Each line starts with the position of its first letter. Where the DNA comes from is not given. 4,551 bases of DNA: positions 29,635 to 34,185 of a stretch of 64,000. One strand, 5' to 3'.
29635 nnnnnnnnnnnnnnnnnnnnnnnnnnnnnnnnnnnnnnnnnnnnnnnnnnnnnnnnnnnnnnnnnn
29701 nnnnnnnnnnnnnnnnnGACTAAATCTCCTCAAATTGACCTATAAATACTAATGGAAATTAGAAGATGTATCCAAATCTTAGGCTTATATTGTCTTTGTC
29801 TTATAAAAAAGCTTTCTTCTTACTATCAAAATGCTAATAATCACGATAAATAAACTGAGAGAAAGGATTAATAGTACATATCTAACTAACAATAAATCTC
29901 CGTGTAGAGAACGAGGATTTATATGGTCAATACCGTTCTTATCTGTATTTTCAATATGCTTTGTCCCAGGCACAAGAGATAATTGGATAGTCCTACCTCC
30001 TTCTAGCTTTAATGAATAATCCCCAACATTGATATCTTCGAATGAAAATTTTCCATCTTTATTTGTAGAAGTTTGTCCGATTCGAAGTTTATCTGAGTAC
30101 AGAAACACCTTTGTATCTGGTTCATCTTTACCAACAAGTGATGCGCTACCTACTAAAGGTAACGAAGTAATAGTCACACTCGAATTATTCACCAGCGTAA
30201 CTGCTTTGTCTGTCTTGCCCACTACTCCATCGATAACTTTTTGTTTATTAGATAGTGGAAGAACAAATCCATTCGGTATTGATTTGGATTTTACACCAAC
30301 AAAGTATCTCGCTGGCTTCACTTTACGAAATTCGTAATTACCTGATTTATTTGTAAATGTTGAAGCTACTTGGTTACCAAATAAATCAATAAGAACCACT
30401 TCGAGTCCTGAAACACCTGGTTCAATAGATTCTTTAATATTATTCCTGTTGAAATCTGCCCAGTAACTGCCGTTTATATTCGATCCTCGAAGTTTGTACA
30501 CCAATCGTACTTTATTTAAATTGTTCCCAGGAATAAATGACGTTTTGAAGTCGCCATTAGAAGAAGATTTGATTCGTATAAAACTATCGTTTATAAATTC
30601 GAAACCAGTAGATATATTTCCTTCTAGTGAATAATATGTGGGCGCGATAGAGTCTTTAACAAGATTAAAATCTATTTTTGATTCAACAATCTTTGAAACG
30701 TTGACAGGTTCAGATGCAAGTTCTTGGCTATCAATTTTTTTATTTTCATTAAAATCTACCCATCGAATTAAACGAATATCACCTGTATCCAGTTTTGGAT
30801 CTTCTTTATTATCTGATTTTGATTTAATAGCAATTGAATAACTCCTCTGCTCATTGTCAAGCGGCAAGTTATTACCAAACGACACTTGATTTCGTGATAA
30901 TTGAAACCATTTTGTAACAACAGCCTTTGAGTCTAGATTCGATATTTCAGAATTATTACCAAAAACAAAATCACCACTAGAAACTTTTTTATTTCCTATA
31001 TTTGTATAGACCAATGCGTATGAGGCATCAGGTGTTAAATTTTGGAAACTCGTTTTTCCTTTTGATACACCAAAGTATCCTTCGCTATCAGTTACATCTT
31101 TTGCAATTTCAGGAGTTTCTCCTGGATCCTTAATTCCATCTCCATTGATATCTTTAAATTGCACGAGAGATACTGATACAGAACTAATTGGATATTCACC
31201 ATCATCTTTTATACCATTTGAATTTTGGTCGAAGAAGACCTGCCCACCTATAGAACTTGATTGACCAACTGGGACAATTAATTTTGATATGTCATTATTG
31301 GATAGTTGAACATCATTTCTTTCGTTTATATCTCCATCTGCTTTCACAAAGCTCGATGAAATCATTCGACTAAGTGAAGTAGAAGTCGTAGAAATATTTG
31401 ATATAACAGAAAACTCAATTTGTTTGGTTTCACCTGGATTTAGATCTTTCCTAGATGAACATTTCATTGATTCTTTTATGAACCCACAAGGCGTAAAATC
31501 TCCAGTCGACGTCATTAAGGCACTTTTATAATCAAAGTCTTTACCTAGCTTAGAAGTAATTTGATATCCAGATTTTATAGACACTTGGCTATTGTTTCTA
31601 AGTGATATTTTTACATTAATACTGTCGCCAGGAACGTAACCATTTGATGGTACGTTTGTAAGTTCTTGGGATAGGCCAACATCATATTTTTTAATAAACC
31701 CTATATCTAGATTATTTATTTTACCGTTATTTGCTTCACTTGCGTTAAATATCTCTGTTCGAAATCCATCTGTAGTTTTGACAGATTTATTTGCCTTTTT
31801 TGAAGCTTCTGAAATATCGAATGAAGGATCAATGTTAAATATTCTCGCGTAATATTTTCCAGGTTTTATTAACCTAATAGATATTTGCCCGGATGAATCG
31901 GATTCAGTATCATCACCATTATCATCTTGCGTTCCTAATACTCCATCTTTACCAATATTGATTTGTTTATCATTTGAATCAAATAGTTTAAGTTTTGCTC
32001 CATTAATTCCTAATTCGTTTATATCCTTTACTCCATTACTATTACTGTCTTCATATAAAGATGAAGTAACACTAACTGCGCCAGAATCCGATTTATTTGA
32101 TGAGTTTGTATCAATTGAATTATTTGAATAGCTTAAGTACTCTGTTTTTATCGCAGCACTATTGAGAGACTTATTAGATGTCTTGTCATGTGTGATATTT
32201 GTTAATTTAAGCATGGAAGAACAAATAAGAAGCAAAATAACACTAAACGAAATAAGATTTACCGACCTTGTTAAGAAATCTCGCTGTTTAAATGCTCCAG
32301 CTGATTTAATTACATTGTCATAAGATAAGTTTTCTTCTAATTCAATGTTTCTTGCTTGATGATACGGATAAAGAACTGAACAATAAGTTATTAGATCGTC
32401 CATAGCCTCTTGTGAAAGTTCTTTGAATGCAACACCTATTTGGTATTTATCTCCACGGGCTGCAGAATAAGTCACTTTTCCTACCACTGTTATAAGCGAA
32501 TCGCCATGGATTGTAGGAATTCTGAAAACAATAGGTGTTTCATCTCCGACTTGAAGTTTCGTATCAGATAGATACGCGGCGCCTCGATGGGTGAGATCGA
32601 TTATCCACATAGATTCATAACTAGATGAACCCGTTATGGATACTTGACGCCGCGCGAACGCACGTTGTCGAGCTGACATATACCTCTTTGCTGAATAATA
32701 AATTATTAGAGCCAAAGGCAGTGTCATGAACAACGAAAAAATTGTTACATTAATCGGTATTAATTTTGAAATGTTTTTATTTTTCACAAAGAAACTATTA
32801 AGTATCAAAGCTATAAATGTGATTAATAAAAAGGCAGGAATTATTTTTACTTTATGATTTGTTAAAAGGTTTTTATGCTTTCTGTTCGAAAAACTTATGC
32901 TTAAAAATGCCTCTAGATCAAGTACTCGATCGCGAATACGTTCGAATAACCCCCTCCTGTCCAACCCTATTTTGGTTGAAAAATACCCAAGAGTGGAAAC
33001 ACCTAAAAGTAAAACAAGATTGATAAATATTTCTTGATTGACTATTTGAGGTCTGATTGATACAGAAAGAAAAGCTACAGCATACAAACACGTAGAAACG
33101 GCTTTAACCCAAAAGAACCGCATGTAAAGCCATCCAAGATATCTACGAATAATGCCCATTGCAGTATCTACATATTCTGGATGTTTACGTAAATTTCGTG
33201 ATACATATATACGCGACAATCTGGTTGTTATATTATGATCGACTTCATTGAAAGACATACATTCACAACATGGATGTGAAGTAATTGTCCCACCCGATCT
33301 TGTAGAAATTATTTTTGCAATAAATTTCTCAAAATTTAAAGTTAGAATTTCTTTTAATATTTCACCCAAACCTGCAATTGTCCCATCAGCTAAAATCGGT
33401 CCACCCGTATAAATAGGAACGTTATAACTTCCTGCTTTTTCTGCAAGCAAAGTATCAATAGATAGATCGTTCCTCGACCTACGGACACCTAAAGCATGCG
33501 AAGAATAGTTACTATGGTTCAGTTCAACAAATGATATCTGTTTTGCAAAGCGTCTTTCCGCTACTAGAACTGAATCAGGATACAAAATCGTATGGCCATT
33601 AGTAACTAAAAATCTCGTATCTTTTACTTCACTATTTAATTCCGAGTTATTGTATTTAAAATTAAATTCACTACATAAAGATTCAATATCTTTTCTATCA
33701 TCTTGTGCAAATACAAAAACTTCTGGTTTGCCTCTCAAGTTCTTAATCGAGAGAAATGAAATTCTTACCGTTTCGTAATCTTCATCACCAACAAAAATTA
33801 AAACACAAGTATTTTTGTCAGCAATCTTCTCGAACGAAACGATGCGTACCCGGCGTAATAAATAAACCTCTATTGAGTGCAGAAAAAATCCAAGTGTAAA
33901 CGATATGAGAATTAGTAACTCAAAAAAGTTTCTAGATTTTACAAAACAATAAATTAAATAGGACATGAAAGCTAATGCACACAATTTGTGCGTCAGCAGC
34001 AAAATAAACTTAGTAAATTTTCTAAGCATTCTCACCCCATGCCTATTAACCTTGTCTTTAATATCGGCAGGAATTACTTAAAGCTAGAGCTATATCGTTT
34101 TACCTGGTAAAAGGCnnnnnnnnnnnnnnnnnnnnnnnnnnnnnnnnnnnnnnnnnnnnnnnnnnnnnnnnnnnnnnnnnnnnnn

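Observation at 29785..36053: Paralogous pair of BcsA-like (TM / GT-A-like / TM / PilZ) genes inserted between rne and rplU-rpmA-obg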

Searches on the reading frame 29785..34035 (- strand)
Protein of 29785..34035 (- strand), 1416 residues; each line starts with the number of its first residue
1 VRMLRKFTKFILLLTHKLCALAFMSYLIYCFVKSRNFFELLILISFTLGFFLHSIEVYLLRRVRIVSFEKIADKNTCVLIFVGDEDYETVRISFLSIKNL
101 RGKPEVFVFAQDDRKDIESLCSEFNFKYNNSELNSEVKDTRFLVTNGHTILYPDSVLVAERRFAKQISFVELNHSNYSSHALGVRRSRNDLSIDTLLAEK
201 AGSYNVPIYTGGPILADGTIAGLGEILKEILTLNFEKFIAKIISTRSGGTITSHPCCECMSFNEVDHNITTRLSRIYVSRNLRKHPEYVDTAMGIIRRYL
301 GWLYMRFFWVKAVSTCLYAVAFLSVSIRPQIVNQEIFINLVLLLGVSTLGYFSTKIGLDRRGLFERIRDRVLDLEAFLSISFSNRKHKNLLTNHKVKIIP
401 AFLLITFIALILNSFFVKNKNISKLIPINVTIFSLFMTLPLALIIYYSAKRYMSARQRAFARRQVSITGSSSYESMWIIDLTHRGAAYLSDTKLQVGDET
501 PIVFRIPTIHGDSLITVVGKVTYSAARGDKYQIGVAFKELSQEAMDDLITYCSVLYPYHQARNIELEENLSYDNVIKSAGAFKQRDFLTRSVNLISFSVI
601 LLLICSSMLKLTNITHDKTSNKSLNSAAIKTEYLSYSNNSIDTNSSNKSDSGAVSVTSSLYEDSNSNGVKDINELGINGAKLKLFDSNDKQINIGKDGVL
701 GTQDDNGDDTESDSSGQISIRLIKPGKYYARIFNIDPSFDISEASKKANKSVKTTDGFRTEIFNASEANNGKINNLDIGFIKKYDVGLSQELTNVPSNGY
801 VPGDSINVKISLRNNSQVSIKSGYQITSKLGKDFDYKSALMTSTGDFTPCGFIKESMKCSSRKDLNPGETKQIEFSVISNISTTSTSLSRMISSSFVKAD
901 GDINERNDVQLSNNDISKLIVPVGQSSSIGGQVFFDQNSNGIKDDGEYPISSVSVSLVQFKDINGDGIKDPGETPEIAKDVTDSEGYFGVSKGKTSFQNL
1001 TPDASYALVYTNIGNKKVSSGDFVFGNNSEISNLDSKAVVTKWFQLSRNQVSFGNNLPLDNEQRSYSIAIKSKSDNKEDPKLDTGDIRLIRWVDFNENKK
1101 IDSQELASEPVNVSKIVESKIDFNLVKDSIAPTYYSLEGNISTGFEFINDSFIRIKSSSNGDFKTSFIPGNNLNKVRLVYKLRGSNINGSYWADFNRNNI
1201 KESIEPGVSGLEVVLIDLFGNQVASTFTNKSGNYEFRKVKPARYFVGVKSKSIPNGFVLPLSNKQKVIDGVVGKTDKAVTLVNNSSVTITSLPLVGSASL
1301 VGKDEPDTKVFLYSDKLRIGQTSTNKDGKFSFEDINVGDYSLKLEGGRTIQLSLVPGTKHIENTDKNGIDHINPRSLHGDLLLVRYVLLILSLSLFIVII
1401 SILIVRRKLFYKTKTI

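Call 5: search_protein_families(library=pfam, proteins=[window:29785-34035:-], max_evalue=1)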
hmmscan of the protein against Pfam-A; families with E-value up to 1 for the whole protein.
window:29785-34035:- (1416 aa): 12 families
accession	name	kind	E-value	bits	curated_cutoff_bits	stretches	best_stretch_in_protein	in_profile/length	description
PF17210.9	SdrD_B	-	9e-28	97.2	29.7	4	1191-1262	7-75/112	SdrD B-like domain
PF13620.12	CarboxypepD_reg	-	4.4e-11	43.4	32.3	2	1208-1250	14-56/82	Carboxypeptidase regulatory-like domain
PF17802.7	SpaA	-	2.1e-08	34.6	23.1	2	676-730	15-56/91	Prealbumin-like fold domain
PF07238.19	PilZ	-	6.8e-06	26.8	22.5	1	468-552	17-100/102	PilZ domain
PF09430.16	EMC7_beta-sandw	-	2.1e-05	25.1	26.6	1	1305-1345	7-46/122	ER membrane protein complex subunit 7, beta-sandwich domain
PF02752.27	Arrestin_C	-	0.00026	21.8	27.7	1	794-893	10-104/137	Arrestin (or S-antigen), C-terminal domain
PF14686.12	fn3_3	-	0.001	19.2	24.4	0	1322-1343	29-50/75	Polysaccharide lyase family 4, domain II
PF13715.12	CarbopepD_reg_2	-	0.0022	18.4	32.2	1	1322-1344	28-50/88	CarboxypepD_reg-like domain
PF01060.29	TTR-52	-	0.031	15.3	24.9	0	949-1002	10-55/79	Transthyretin-like family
PF23193.1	NOMO_3rd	-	0.056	13.9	27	1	1310-1342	50-82/120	NOMO third transthyretin-like domain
PF00775.27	Dioxygenase_C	-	0.065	13.1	27.3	0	1224-1245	76-97/182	Dioxygenase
PF11974.14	bMG3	-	0.098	13.1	34.9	0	1208-1239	28-59/103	Bacterial alpha-2-macroglobulin MG3 domain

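Call 56: search_protein_families(library=ncbifam, proteins=[window:29785-34035:-], max_evalue=0.01)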
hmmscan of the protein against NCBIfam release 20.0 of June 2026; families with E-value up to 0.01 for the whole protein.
window:29785-34035:- (1416 aa): 1 family
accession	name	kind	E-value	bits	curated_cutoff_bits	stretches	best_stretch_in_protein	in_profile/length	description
TIGR03025.1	EPS_sugtrans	subfamily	0.0026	17.1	295.55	0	392-473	58-136/445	exopolysaccharide biosynthesis polyprenyl glycosylphosphotransferase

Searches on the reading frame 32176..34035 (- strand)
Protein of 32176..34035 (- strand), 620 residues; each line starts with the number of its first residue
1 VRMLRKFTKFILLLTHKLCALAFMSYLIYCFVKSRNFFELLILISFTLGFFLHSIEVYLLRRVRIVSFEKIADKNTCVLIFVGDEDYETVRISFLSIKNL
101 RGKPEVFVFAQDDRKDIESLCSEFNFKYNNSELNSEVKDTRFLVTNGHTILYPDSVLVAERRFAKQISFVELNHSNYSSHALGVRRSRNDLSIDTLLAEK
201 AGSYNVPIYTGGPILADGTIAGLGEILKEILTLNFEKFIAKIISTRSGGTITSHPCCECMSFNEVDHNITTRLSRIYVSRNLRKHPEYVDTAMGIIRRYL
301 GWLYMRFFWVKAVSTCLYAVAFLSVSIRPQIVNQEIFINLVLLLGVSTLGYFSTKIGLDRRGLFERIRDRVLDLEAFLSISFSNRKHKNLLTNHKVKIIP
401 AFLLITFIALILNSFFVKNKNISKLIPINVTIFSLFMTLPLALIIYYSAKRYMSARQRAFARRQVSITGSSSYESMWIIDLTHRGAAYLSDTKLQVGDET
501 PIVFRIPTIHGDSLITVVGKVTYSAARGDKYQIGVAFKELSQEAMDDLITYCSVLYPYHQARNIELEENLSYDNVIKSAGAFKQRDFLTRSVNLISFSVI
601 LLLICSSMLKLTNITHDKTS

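Call 12: find_homologous_proteins(query=window:32176-34035:-)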
Query seq(620 aa) (620 aa): 3 proteins with E <= 0.001 among 8000 candidates.
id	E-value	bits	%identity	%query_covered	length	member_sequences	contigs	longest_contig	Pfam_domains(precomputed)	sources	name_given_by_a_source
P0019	5.9e-163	562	48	92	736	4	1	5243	PF07238.20,PF17210.10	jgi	-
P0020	1.6e-125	438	42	85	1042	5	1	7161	PF07238.20,PF17210.10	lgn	-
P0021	1.9e-102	362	37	91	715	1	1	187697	PF07238.20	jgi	jgi:hypothetical protein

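Call 19: find_encoding_contigs(protein=P0021, flank=10000, max_places=2)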
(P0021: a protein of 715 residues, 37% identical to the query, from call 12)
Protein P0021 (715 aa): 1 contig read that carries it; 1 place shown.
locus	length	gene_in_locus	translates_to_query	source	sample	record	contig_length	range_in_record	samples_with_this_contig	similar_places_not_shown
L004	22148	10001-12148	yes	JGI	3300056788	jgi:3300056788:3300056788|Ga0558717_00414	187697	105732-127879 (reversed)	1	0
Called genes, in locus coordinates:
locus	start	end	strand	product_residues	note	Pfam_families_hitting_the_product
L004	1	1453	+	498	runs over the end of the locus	PF00171:Aldedh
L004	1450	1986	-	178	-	PF07638:Sigma70_ECF (faint), PF04542:Sigma70_r2, PF08281:Sigma70_r4_2, PF04545:Sigma70_r4 (weak), PF22233:PhyR_sigma-like (weak)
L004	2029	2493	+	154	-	-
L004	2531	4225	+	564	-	PF04234:CopC, PF05425:CopD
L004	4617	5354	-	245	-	-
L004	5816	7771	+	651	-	PF10150:RNase_E_G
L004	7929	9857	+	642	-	PF07238:PilZ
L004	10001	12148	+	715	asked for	PF07238:PilZ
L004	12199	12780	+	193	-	PF17210:SdrD_B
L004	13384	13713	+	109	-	-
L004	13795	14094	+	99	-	PF00829:Ribosomal_L21p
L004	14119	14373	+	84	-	PF01016:Ribosomal_L27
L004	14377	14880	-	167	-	PF00300:His_Phos_1 (weak)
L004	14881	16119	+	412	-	PF01018:GTP1_OBG, PF01926:MMR_HSR1, PF02421:FeoB_N, PF09269:DUF1967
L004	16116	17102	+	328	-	PF00696:AA_kinase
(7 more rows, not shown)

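Call 87: predict_structure(alignment_id=A4)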
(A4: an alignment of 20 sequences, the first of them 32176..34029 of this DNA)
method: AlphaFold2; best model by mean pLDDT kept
length: 618 residues; sequences in the alignment: 20
mean_pLDDT: 77.7   pTM: 0.77
mean pLDDT of the five models: 77.7, 75.9, 74.5, 73.0, 68.3
residues with pLDDT >= 90: 116; 70-90: 357; 50-70: 98; < 50: 47
segments of 3 or more residues with pLDDT < 50: 175-185, 389-392, 419-421, 564-583, 611-618
pLDDT, mean of each block of 10 residues (from residue 1): 84 92 93 88 92 86 61 88 89 91 85 90 80 71 91 89 85 52 53 84 83 86 71 87 80 76 76 88 67 84 90 89 75 82 88 83 82 83 54 65 83 65 63 75 74 56 71 79 87 90 82 90 87 88 89 81 45 36 59 75 60 45
secondary structure, 60 per line:
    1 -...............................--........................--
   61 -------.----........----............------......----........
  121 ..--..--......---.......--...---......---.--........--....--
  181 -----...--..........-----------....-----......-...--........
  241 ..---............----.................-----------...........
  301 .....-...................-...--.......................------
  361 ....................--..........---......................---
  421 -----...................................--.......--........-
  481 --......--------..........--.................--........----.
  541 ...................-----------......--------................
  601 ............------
elements in order: H2-32 H35-58 E73-80 H85-96 E103-108 H113-122 H129-134 E138-144 E147-149 H153-158 E165-172 H175-178 H191-200 E212-215 H221-226 H233-242 E246-257 H262-278 H290-305 H307-325 H332-354 H361-380 H383-392 H396-417 H426-460 E463-469 E472-479 E483-488 E497-506 E509-525 E528-535 H540-559 H571-576 H585-612

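Call 89: fold_search(model_id=the predicted structure, library=pdb)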
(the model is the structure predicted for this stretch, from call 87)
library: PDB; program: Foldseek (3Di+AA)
matches with E <= 10: 1158; with E <= 0.001: 36
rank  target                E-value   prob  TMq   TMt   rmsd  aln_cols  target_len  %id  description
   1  9fp0_A                1.2e-15  1.00  0.51  0.42  11.8       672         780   10  Cryo-EM structure of the 'crown'less Bcs macrocomplex for E. coli cellulose secretion in non-saturating c-di-GMP (loca (released 2024-10-16)
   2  9b8v_E                1.7e-15  1.00  0.50  0.39  11.0       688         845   11  AlphaFold2 informed cryo-EM model of the E. coli cellulose synthase BcsAG3B6 complex (released 2025-02-19)
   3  9fmv_A                2.0e-15  1.00  0.51  0.43  11.7       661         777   10  Cryo-EM structure of the c-di-GMP-free synthase:pEtN transferase complex (BcsA-Bct-G3) from the E. coli cellulose secr (released 2024-10-16)
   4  9fnn_A                6.4e-15  1.00  0.53  0.44  11.0       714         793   10  Cryo-EM structure of the c-di-GMP-saturated 'crown'less Bcs macrocomplex for cellulose secretion in E. coli (released 2024-10-16)
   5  9fmz_A                8.5e-15  1.00  0.54  0.43  10.8       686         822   10  Cryo-EM structure of the c-di-GMP-bound synthase:pEtN transferase complex (BcsA-Bct-G3) from the E. coli cellulose sec (released 2024-10-16)
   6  4p00_A                4.0e-14  1.00  0.53  0.47  10.6       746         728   11  Bacterial Cellulose Synthase in complex with cyclic-di-GMP and UDP (released 2014-04-09)
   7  4hg6_A                1.1e-12  1.00  0.55  0.47  13.1       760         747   11  Structure of a cellulose synthase - cellulose translocation intermediate (released 2012-12-19)
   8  5ej1_A                2.0e-12  1.00  0.52  0.45  11.3       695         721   12  Pre-translocation state of bacterial cellulose synthase (released 2016-03-30)
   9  8g2j_C                3.6e-06  1.00  0.44  0.39  10.4       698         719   10  Hybrid aspen cellulose synthase-8 bound to UDP-glucose (released 2023-03-01)
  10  9yq2_A                8.0e-06  1.00  0.35  0.42  10.6       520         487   10  Chlorella virus hyaluronan synthase bound to DDM (released 2025-12-10)
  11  8vi0_B                8.8e-06  1.00  0.41  0.36  12.1       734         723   10  Cryo EM structure of a soybean CesA6 homotrimer (released 2025-01-15)
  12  9yq5_A                1.1e-05  1.00  0.32  0.38  12.1       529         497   11  Chlorella virus hyaluronan synthase bound to an inserted UDP-GlcA (released 2025-12-10)
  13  7sp8_A                1.5e-05  1.00  0.32  0.38  12.4       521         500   11  Chlorella virus Hyaluronan Synthase bound to UDP-GlcNAc (released 2022-04-06)
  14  7sp9_A                1.8e-05  1.00  0.28  0.33  13.0       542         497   12  Chlorella virus Hyaluronan Synthase in the GlcNAc-primed channel-closed state (released 2022-04-06)
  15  8vhz_A                2.0e-05  1.00  0.41  0.37  12.2       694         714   10  Cryo EM structure of a soybean CesA1 homotrimer (released 2025-01-15)
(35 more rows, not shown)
